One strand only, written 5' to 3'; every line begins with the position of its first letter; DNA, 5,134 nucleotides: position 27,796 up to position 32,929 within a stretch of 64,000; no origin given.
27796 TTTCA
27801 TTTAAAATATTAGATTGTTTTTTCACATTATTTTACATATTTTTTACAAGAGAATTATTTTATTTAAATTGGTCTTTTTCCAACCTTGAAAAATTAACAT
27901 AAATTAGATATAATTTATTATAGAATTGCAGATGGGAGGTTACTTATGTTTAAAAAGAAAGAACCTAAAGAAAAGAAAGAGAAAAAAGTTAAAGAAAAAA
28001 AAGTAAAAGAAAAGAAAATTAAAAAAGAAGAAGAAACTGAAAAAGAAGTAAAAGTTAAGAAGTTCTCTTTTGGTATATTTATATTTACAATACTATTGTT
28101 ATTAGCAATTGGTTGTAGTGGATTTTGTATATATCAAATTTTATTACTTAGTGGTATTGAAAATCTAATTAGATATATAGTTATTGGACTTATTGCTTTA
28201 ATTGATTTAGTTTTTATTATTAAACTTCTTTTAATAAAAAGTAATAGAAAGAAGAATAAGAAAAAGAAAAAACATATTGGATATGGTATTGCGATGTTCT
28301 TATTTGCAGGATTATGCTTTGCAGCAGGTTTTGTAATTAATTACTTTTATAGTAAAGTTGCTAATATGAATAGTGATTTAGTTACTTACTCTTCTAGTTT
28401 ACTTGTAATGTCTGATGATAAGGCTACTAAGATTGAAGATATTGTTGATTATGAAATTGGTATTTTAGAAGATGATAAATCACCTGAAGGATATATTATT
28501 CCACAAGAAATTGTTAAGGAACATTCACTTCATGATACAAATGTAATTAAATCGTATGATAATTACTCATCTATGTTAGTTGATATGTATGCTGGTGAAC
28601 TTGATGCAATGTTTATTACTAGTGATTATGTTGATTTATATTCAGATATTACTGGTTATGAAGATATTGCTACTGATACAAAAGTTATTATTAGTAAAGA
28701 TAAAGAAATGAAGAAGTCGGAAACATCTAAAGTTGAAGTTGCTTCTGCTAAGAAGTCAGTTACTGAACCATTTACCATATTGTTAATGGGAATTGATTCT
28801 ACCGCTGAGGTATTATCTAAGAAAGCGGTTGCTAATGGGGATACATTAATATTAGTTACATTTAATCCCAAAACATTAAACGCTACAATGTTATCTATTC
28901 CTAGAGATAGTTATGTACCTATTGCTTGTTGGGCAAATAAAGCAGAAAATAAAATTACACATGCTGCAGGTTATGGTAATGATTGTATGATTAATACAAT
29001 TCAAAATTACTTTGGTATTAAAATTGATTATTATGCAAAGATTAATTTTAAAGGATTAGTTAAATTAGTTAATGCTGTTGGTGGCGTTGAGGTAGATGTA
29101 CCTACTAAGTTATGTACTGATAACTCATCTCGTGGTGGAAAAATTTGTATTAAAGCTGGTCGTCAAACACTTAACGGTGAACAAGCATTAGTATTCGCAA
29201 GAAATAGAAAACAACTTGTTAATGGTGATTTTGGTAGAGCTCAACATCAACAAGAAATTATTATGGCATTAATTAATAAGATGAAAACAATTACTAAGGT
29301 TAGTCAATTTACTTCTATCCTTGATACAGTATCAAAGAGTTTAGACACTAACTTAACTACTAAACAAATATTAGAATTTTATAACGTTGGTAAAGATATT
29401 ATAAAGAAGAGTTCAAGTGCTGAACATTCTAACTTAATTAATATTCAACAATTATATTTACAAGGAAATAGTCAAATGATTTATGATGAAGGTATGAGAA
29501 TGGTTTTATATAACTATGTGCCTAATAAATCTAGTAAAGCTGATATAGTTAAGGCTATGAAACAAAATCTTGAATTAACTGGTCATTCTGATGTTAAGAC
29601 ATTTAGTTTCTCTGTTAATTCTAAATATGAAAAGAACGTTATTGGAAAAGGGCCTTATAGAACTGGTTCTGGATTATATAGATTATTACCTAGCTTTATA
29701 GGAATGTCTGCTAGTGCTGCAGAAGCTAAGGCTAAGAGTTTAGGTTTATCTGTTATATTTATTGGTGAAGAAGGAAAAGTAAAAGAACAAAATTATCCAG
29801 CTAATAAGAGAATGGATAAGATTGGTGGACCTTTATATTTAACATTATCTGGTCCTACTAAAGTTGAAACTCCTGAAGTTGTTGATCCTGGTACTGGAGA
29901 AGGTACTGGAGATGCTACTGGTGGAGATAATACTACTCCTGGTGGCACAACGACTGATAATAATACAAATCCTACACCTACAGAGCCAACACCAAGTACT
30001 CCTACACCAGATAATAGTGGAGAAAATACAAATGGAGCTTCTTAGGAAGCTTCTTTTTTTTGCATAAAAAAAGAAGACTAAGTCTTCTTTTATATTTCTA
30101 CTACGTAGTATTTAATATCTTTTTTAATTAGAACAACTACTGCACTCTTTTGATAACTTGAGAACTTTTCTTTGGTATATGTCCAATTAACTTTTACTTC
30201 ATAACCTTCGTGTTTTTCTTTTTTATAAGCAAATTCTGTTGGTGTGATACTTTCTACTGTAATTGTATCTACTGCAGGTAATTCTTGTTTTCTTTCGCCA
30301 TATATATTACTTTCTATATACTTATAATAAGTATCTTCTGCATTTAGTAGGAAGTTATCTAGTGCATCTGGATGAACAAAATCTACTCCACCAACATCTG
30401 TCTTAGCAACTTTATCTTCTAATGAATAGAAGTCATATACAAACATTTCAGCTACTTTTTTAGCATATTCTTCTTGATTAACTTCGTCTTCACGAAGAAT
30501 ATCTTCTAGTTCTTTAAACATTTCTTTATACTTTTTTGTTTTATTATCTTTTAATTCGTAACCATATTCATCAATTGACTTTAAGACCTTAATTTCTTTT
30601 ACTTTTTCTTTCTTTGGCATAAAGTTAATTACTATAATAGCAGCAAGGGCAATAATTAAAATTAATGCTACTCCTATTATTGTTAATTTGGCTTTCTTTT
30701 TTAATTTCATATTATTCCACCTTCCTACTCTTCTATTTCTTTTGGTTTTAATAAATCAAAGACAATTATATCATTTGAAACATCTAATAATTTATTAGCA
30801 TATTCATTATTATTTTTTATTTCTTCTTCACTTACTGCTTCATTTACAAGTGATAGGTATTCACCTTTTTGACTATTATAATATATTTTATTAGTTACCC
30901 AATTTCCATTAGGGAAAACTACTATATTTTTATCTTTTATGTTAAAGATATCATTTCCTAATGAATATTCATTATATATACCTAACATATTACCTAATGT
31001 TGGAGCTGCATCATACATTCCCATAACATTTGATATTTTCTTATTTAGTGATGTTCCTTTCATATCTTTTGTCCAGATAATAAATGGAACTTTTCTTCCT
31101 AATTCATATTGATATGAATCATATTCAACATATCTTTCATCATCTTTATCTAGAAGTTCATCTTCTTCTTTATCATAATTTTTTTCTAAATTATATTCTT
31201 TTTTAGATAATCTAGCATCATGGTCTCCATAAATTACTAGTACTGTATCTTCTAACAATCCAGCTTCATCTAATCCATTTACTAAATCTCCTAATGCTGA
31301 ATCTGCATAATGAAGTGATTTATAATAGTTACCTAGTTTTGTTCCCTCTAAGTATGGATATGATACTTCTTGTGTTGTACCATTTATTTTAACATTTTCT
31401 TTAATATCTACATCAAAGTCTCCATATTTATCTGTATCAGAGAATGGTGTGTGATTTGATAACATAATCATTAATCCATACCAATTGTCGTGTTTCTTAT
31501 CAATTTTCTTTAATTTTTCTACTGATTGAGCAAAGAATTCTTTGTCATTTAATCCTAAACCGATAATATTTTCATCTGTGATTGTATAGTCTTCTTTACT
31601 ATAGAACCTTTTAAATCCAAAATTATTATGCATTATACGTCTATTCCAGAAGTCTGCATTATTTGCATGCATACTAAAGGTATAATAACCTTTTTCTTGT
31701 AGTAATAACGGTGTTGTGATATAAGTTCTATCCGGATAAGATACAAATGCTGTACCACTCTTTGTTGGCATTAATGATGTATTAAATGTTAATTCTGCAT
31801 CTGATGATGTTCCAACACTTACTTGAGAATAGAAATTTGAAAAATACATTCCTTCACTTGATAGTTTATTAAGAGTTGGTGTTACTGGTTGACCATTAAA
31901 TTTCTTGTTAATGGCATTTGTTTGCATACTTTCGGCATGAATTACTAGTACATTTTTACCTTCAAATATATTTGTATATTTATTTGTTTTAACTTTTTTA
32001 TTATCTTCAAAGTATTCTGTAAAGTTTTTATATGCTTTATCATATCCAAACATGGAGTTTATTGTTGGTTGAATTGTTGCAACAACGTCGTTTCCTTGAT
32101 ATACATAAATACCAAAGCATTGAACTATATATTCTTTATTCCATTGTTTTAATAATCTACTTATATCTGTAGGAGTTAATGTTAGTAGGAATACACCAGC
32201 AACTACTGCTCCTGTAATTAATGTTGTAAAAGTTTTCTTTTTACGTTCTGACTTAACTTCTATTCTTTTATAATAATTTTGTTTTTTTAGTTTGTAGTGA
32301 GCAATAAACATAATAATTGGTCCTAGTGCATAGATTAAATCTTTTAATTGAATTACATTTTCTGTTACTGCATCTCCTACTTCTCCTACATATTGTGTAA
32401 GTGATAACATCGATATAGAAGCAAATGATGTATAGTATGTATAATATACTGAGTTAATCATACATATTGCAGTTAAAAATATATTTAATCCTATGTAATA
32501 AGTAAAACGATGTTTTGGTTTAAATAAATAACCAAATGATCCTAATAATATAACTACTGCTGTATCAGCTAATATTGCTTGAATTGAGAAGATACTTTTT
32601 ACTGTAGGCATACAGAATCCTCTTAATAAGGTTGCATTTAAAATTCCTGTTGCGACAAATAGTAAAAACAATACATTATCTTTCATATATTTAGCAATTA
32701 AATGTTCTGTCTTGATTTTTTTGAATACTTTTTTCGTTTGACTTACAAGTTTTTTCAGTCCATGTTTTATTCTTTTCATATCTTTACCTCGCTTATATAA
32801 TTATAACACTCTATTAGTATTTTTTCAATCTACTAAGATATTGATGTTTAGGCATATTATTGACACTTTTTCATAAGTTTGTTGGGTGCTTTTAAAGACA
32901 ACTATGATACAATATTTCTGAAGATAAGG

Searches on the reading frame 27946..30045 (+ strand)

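Call 36: search_protein_families(library=pfam, proteins=[window:27946-30045:+], max_evalue=0.001)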
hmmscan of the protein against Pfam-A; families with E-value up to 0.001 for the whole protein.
window:27946-30045:+ (699 aa): 3 families
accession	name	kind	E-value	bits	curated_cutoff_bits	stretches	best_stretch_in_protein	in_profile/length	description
PF03816.19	LytR_cpsA_psr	-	1.3e-47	162.2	24.6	1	298-447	2-149/150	LytR_cpsA_psr family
PF03793.24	PASTA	-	1.5e-07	31.7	23.2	1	581-635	3-63/64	PASTA domain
PF12974.12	Phosphonate-bd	-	0.00038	20.3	27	1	147-233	84-171/242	ABC transporter, phosphonate, periplasmic substrate-binding protein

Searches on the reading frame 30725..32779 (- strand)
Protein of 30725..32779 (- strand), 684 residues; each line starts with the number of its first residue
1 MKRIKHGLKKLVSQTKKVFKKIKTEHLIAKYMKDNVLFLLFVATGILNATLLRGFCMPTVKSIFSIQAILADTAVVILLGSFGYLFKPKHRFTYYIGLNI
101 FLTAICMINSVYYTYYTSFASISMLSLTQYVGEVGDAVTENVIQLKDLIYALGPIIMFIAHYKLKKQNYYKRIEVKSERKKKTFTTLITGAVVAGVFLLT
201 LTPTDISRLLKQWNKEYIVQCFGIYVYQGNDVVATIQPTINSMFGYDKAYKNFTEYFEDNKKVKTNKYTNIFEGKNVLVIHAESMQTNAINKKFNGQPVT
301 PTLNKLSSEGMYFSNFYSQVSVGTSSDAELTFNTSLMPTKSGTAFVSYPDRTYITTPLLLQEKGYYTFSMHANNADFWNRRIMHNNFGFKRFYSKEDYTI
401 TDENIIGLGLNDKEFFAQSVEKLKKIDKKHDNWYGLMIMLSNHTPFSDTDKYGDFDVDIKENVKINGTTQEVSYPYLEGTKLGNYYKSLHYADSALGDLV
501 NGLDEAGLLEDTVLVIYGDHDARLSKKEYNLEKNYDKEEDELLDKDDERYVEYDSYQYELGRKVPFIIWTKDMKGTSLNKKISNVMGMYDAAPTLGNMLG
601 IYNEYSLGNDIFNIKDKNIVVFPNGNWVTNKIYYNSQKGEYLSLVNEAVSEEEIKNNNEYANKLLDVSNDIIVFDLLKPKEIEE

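Call 36: search_protein_families(library=pfam, proteins=[window:30725-32779:-], max_evalue=0.001)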
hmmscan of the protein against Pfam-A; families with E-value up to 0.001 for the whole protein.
window:30725-32779:- (684 aa): 2 families
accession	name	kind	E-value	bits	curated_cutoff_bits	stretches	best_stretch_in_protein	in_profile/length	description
PF00884.28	Sulfatase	-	1.5e-34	120.2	25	1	275-601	1-301/301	Sulfatase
PF01663.27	Phosphodiest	-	1e-05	25.8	23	1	485-549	184-250/342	Type I phosphodiesterase / nucleotide pyrophosphatase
